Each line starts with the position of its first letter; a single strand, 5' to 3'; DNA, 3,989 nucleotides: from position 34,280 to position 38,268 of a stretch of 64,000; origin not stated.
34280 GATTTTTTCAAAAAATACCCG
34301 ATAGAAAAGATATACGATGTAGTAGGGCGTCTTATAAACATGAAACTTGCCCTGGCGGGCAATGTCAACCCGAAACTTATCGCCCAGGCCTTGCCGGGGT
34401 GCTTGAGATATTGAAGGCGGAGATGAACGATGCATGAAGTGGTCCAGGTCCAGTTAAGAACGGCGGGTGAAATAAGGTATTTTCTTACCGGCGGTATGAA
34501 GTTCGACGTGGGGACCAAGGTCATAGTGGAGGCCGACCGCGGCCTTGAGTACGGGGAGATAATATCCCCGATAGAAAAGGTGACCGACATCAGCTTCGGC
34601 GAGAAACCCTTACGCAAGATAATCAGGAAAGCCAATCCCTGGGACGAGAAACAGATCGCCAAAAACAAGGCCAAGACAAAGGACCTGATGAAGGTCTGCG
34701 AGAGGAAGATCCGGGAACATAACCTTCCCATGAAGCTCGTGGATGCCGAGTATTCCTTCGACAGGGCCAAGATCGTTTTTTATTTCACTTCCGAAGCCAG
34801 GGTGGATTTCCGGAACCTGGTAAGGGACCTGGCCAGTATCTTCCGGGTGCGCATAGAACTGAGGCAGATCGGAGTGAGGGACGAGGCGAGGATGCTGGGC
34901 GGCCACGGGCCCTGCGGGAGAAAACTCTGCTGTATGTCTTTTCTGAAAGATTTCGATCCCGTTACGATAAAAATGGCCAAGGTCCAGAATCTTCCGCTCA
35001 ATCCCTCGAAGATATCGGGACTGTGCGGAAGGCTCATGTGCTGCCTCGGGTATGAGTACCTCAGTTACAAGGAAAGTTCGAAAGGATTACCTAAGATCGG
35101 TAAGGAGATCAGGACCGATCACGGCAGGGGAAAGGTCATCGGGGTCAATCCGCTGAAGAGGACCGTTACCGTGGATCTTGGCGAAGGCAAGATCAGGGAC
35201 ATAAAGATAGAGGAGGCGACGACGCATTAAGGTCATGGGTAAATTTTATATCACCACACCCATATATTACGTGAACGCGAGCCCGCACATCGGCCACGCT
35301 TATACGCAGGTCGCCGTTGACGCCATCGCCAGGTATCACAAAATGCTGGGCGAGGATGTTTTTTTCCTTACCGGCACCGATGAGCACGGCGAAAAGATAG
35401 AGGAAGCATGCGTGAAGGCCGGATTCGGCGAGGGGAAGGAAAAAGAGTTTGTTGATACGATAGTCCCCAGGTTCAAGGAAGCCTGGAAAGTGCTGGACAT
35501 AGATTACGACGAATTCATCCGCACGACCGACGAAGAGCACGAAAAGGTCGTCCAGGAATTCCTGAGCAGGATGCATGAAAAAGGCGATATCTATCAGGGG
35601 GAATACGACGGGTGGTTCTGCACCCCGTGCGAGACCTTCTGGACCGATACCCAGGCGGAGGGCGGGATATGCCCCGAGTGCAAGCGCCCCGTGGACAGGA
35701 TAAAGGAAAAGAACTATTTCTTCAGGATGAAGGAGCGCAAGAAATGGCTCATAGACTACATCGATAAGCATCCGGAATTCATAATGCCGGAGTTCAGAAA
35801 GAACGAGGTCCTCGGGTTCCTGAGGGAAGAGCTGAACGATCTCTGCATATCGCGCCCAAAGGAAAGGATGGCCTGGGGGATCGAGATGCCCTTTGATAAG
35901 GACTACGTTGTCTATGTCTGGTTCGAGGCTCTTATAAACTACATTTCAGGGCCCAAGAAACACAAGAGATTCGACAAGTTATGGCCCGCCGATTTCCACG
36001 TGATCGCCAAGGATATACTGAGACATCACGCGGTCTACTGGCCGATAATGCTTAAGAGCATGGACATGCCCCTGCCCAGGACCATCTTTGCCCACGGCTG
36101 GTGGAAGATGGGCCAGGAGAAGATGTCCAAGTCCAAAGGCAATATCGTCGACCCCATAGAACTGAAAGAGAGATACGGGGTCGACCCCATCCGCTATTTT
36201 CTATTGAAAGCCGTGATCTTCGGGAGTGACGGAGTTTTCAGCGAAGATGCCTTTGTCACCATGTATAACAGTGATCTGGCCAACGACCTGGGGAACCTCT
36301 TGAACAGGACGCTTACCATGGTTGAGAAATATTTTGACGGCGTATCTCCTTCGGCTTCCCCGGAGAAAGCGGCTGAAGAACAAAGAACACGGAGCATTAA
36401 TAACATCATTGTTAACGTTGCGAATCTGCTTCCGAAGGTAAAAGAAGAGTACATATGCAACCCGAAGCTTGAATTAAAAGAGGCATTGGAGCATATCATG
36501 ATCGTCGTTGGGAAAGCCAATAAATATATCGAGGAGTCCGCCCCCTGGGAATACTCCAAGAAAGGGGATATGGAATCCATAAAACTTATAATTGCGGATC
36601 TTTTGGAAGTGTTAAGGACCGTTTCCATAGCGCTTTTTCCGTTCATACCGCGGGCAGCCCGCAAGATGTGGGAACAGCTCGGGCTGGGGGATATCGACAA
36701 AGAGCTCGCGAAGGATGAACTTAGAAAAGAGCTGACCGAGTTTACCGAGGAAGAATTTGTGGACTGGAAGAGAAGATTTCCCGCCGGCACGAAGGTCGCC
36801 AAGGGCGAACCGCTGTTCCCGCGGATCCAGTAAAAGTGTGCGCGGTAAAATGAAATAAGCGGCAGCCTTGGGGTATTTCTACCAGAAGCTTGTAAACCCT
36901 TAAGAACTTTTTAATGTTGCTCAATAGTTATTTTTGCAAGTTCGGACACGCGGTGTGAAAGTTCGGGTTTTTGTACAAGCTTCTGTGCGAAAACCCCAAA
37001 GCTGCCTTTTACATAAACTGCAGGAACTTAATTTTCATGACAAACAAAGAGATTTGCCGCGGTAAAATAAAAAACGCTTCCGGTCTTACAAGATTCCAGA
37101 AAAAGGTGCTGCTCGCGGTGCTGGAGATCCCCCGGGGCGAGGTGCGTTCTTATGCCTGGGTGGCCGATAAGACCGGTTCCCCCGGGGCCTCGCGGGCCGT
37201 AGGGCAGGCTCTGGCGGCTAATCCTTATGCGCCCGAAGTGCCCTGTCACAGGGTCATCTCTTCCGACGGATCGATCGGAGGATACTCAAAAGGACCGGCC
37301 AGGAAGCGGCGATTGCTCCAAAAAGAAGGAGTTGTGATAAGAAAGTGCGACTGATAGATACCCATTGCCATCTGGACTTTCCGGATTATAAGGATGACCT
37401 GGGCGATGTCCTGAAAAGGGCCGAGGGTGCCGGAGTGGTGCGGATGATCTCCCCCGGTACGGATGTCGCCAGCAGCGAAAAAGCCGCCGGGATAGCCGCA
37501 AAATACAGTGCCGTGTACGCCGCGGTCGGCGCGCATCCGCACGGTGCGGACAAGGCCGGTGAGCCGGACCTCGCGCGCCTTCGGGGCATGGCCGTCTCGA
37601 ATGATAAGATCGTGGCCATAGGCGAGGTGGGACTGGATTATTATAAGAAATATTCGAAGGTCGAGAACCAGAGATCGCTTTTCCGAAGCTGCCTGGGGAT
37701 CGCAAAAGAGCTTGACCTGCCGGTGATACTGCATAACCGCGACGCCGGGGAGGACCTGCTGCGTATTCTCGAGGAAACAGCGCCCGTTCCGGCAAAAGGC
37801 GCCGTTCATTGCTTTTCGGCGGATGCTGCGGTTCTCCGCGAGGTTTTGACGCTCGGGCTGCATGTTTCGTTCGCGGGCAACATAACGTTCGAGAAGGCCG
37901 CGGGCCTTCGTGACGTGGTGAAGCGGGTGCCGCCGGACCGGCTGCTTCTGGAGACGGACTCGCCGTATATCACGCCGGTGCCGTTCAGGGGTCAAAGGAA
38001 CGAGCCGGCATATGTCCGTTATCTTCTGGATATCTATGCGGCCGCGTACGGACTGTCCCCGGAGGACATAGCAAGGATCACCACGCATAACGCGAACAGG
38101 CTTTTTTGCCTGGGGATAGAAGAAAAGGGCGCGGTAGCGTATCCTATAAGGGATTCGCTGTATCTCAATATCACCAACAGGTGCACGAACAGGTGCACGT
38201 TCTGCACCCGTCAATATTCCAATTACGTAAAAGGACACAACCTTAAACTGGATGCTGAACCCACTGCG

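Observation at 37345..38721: Single-polypeptide fusion of a TatD hydrolase with a radical SAM domain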

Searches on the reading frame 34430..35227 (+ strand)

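Call 42: search_protein_families(library=pfam, proteins=[window:34430-35227:+], max_evalue=0.001)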
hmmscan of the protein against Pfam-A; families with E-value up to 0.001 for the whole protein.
window:34430-35227:+ (266 aa): 1 family
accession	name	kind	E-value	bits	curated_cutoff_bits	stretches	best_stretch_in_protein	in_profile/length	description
PF04468.17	PSP1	-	8.2e-36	122.6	27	1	63-147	2-86/86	PSP1 C-terminal conserved region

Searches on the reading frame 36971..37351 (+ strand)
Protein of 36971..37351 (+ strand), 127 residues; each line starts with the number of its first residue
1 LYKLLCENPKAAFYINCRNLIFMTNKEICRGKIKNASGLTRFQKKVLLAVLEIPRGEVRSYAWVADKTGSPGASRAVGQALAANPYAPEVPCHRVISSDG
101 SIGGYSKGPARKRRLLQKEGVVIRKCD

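Call 42: search_protein_families(library=pfam, proteins=[window:36971-37351:+], max_evalue=0.001)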
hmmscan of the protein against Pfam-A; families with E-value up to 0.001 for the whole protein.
window:36971-37351:+ (127 aa): 1 family
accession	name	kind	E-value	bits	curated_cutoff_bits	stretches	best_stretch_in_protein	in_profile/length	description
PF01035.26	DNA_binding_1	-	1.4e-32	111.8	27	1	42-121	2-81/81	6-O-methylguanine DNA methyltransferase, DNA binding domain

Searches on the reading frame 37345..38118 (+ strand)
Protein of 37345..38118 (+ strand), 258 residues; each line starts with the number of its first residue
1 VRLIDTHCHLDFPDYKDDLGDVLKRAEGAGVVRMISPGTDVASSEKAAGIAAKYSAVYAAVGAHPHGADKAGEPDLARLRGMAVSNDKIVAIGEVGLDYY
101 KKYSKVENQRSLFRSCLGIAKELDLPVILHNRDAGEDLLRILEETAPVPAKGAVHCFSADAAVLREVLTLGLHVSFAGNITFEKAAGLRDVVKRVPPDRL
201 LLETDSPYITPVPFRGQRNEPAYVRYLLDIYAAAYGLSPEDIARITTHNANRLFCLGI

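Call 41: search_solved_structures(query=window:37345-38118:+, max_evalue=1e-20, show_alignments=2)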
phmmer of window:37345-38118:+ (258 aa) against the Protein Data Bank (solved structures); distinct sequences matched with E-value up to 1e-20: 12.
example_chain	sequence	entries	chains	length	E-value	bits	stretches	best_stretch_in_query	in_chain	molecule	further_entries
6l25_A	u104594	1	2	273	8.9e-53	182.5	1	3-256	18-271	Deoxyribonuclease YcfH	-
2gzx_A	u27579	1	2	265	9.4e-53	182.4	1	3-256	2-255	putative TatD related DNase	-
1yix_A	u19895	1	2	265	3.1e-51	177.4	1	1-256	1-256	deoxyribonuclease ycfH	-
1j6o_A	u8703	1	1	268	5.4e-50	173.3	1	3-255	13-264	TatD-related deoxyribonuclease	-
1zzm_A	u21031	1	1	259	5.2e-41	143.9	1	2-254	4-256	putative deoxyribonuclease yjjV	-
3rcm_A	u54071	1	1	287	3.8e-36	128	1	1-255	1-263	TatD family hydrolase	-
1xwy_A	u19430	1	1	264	1.8e-33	119.2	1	2-255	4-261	Deoxyribonuclease tatD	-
4pe8_A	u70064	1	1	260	5e-33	117.8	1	7-255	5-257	Tat-linked quality control protein TatD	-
4p5u_A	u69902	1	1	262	5.1e-33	117.7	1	7-255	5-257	Tat-linked quality control protein TatD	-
2y1h_A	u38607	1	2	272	1.7e-30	109.4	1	3-254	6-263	PUTATIVE DEOXYRIBONUCLEASE TATDN3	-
8efg_A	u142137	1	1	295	4.3e-22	82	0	14-209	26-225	Deoxyribonuclease TATDN1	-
2xio_A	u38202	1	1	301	1.5e-21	80.1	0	14-209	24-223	PUTATIVE DEOXYRIBONUCLEASE TATDN1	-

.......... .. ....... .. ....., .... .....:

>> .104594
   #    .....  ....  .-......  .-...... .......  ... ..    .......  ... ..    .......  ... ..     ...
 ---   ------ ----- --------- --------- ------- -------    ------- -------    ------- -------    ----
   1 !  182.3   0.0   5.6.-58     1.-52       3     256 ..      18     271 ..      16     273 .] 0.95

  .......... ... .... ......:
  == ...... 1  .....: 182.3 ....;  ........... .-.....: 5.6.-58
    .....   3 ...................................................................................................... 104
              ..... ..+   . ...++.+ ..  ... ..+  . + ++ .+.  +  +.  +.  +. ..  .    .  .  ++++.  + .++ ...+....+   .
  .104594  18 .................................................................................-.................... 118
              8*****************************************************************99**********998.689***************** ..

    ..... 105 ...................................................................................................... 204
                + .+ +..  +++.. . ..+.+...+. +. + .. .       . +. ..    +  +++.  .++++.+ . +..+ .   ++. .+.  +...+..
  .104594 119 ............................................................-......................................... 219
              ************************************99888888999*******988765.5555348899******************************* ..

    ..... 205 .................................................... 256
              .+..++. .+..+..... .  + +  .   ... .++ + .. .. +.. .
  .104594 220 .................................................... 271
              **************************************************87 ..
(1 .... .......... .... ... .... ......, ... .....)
